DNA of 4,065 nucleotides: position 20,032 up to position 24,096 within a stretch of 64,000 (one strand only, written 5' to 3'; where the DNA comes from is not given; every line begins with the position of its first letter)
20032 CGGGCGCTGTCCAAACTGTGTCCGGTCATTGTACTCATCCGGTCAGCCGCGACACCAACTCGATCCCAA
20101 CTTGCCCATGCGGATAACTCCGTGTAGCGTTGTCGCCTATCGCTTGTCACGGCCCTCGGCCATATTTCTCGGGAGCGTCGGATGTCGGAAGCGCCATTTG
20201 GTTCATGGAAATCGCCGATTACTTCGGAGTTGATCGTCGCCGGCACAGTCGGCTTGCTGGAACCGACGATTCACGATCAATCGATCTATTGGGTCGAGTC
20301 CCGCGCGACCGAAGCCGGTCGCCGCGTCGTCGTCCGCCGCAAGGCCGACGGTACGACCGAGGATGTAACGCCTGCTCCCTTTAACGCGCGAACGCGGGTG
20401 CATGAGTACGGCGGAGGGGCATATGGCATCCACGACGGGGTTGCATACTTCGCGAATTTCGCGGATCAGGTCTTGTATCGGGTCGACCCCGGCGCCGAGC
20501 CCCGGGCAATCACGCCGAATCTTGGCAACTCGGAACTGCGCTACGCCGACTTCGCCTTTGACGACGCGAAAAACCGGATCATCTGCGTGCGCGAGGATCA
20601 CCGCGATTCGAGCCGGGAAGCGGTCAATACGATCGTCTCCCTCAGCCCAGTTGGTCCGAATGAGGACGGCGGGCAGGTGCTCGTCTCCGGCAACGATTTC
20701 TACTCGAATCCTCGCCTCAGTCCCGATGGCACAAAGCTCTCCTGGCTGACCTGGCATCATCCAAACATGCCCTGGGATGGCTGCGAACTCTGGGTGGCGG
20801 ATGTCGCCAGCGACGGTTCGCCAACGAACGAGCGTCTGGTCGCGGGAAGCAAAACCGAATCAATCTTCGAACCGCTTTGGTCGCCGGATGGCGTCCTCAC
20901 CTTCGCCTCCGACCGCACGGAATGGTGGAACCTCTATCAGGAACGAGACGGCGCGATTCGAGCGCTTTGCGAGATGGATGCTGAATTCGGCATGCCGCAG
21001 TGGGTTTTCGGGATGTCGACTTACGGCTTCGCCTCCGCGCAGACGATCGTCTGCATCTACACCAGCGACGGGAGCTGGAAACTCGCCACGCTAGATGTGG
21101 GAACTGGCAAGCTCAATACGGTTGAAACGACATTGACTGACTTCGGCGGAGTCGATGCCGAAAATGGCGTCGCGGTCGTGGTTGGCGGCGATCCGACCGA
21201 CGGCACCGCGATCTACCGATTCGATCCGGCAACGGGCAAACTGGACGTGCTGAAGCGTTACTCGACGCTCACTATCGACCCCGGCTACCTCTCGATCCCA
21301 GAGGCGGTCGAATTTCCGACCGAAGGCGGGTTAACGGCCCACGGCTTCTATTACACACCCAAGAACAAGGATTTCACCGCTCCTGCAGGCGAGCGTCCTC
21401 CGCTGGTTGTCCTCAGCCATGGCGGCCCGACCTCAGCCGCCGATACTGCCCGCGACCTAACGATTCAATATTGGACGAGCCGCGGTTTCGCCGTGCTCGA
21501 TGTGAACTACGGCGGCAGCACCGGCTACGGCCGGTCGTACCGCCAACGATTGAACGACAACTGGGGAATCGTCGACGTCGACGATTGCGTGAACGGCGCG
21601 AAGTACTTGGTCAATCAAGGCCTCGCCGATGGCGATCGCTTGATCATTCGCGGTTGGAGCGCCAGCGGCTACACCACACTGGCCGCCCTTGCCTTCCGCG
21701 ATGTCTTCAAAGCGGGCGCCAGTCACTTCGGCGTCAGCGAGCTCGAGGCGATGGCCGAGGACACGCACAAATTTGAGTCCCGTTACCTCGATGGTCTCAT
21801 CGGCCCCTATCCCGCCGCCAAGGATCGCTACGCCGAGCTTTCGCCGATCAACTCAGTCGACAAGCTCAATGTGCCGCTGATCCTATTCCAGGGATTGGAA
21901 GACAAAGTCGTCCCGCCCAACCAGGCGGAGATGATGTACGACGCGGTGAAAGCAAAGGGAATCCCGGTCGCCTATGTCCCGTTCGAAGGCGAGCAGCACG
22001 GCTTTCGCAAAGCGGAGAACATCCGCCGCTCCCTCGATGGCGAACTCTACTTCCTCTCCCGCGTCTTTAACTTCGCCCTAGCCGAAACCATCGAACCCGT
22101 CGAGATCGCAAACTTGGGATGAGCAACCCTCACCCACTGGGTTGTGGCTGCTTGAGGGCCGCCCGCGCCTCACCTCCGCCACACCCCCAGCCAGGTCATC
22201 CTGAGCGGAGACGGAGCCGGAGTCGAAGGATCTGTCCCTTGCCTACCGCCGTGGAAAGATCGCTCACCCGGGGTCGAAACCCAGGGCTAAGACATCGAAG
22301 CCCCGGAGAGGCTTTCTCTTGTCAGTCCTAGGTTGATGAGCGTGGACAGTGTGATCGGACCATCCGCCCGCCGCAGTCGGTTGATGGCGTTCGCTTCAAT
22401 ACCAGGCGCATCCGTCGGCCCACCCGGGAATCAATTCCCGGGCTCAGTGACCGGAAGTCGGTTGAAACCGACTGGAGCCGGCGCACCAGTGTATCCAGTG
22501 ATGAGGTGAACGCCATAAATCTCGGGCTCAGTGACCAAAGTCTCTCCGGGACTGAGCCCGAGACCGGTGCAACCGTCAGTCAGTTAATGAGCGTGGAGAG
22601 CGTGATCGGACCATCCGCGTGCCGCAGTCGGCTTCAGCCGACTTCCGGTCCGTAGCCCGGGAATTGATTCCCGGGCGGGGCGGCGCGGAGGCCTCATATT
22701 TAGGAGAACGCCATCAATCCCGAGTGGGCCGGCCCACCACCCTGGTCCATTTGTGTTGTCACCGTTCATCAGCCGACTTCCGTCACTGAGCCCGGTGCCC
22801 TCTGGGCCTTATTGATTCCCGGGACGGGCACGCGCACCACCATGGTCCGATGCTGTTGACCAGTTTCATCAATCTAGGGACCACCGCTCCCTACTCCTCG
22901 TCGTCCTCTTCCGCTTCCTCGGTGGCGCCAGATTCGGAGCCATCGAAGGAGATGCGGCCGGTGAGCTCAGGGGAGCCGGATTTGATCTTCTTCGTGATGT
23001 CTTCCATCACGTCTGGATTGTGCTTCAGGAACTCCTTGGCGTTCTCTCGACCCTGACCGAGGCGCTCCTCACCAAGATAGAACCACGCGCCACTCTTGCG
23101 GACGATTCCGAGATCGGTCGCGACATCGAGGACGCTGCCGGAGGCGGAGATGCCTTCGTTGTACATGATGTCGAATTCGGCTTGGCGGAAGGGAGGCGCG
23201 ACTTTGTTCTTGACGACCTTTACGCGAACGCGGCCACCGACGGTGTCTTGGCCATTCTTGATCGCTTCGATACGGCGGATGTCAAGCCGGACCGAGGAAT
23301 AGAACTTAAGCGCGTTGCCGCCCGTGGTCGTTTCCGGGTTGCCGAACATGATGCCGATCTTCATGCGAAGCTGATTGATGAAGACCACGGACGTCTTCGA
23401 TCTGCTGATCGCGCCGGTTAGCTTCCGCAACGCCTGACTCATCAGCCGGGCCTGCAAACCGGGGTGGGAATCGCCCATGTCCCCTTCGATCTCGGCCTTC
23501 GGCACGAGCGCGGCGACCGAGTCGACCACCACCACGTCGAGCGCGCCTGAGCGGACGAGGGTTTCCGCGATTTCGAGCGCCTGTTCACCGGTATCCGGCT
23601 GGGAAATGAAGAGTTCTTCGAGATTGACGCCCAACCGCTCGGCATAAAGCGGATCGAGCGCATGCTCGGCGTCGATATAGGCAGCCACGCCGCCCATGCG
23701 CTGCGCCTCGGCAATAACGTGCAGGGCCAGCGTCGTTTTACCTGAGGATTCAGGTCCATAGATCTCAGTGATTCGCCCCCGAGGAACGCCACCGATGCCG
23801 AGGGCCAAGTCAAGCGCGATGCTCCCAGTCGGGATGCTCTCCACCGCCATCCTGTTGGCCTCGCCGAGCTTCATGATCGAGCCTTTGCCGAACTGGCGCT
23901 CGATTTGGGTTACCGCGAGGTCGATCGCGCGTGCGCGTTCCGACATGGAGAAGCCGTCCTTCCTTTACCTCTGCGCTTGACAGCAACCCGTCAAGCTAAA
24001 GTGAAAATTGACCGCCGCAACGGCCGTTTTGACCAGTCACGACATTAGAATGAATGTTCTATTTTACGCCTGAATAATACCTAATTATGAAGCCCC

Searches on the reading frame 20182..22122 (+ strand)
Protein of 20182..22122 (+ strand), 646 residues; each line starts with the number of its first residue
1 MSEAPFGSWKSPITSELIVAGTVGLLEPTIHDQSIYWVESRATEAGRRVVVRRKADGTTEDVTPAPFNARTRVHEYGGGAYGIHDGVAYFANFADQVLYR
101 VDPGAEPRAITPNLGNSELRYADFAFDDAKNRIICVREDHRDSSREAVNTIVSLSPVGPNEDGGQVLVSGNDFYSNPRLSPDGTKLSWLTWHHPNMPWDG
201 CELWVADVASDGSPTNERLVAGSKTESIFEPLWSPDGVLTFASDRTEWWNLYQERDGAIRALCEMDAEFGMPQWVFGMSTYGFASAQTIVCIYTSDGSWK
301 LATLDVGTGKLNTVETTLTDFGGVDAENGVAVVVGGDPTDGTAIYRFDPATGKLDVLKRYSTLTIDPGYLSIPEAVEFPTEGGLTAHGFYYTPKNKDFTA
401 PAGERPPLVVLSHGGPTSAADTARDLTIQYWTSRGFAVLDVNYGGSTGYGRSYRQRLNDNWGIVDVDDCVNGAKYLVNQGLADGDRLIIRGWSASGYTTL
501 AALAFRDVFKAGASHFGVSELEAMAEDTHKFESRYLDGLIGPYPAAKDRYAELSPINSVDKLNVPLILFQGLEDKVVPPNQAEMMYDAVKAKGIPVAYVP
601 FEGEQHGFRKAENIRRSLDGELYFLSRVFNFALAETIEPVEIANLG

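Call 48: search_protein_families(library=pfam, proteins=[window:20182-22122:+], max_evalue=0.001)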
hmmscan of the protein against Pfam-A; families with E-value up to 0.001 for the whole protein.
window:20182-22122:+ (646 aa): 6 families
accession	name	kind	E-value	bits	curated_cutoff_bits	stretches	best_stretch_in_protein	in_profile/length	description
PF00326.27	Peptidase_S9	-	1.2e-49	169.1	22.6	1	426-630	5-211/213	Prolyl oligopeptidase family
PF20434.5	BD-FAE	-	2.9e-10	40.4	26.8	1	406-587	13-213/215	BD-FAE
PF07676.18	PD40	-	9e-07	29.1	20.9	1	225-252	8-37/38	WD40-like Beta Propeller Repeat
PF10503.15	Esterase_PHB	-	3.1e-05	23.8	23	1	402-523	12-136/219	Esterase PHB depolymerase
PF01738.24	DLH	-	3.3e-05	24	21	1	536-613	121-193/217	Dienelactone hydrolase family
PF12146.15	Hydrolase_4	-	0.00022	21.1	27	0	558-593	186-221/239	Serine aminopeptidase, S33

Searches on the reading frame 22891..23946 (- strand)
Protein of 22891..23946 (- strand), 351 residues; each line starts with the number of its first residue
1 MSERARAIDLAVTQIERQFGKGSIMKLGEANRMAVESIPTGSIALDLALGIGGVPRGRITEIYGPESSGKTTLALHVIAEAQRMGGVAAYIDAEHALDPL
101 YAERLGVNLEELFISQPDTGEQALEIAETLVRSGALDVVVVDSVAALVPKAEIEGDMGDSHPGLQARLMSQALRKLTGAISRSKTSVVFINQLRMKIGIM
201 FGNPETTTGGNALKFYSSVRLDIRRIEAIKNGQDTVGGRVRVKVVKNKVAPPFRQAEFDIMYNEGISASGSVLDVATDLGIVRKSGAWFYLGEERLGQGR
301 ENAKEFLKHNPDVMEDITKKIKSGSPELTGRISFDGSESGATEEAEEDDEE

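Call 48: search_protein_families(library=pfam, proteins=[window:22891-23946:-], max_evalue=0.001)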
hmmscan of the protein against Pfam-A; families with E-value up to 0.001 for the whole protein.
window:22891-23946:- (351 aa): 9 families
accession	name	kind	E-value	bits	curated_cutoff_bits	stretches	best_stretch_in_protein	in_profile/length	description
PF00154.27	RecA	-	7.2e-143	475.1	27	1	6-267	1-262/262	recA bacterial DNA recombination protein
PF21096.2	RecA_C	-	6e-23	81.2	27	1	270-322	1-53/57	RecA C-terminal domain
PF08423.17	Rad51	-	3.4e-10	40.1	22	1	32-225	2-211/244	Rad51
PF06745.19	ATPase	-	9.6e-07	28.8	26.6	1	39-112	2-77/231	KaiC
PF01637.24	ATPase_2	-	1.5e-05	25.3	33.2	1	59-189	22-114/225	ATPase domain predominantly from Archaea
PF02283.22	CobU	-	0.00025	21.1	27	1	62-191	3-122/168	Cobinamide kinase / cobinamide phosphate guanyltransferase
PF13481.12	AAA_25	-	0.00029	21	27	0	54-79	30-55/195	AAA domain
PF13479.12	AAA_24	-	0.00049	20.4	27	1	62-149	7-78/195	AAA domain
PF13191.12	AAA_16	-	0.00094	20.2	32.6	0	56-192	23-140/167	AAA ATPase domain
